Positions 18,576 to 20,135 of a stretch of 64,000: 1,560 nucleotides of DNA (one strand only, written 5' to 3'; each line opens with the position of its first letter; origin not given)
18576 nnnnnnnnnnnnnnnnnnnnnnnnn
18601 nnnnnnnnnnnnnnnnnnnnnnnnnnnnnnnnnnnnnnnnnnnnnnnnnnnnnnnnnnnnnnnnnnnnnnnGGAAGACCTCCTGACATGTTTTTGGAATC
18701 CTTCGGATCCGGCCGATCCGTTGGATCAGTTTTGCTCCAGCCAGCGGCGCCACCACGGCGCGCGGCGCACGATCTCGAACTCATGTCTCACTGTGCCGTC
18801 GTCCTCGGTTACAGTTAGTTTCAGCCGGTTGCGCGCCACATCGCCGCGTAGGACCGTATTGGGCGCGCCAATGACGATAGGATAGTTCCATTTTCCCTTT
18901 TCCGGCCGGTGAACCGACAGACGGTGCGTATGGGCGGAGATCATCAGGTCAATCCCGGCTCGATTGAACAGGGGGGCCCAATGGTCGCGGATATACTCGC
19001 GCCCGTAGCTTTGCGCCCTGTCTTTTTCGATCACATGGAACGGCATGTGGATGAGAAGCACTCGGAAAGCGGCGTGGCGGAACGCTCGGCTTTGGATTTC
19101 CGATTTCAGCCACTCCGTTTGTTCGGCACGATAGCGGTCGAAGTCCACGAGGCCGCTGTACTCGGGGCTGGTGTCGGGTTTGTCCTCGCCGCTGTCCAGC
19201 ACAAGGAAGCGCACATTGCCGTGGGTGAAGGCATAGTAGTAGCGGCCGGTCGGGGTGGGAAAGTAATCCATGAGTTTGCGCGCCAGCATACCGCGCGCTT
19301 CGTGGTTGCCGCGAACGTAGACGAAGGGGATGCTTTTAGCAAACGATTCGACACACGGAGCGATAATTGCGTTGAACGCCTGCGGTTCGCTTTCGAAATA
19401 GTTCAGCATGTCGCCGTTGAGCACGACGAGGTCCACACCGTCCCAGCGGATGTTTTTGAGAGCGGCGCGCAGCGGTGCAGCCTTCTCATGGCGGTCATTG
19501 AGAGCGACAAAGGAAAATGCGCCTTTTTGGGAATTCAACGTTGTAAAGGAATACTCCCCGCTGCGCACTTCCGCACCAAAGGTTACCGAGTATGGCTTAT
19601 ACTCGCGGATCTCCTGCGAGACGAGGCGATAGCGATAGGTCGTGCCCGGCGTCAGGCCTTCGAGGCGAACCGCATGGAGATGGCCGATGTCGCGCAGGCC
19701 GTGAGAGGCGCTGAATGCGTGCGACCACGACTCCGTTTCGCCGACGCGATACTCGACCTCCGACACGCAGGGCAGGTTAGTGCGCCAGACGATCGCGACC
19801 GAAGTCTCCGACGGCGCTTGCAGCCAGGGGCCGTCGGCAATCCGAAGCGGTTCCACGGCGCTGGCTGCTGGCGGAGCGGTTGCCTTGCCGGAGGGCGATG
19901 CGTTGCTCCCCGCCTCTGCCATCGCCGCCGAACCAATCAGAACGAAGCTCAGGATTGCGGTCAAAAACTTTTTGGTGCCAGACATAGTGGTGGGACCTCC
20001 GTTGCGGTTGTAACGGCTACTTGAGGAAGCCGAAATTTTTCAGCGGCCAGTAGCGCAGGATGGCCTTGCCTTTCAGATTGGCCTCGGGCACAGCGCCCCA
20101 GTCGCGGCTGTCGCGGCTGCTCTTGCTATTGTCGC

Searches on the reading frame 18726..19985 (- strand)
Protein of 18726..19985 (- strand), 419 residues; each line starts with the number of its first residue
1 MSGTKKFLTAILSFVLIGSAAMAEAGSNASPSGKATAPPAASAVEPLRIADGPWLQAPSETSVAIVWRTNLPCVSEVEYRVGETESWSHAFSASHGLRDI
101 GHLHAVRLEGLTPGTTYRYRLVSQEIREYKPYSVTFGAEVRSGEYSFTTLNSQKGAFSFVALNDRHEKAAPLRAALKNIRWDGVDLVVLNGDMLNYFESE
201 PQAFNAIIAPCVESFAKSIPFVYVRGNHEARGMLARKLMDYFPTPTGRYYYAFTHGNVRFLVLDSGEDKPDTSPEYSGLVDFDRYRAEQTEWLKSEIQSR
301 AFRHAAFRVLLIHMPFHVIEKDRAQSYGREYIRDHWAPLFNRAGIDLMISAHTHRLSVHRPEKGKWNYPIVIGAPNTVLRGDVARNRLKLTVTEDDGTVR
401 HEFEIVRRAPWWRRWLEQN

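Call 13: search_protein_families(library=pfam, proteins=[window:18726-19985:-])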
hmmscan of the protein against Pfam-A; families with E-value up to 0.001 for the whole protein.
window:18726-19985:- (419 aa): 4 families
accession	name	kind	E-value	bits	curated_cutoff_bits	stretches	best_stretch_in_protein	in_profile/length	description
PF00149.33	Metallophos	-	1.2e-15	58.9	21.5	1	158-355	2-190/191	Calcineurin-like phosphoesterase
PF16656.11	Pur_ac_phosph_N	-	3e-10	40.9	30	1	55-149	8-93/93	Purple acid Phosphatase, N-terminal domain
PF12850.12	Metallophos_2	-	1.2e-05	25.9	27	1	160-359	4-122/154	Calcineurin-like phosphoesterase superfamily domain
PF25077.1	DUF7800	-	0.00052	20.5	27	0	50-122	5-70/89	Domain of unknown function (DUF7800)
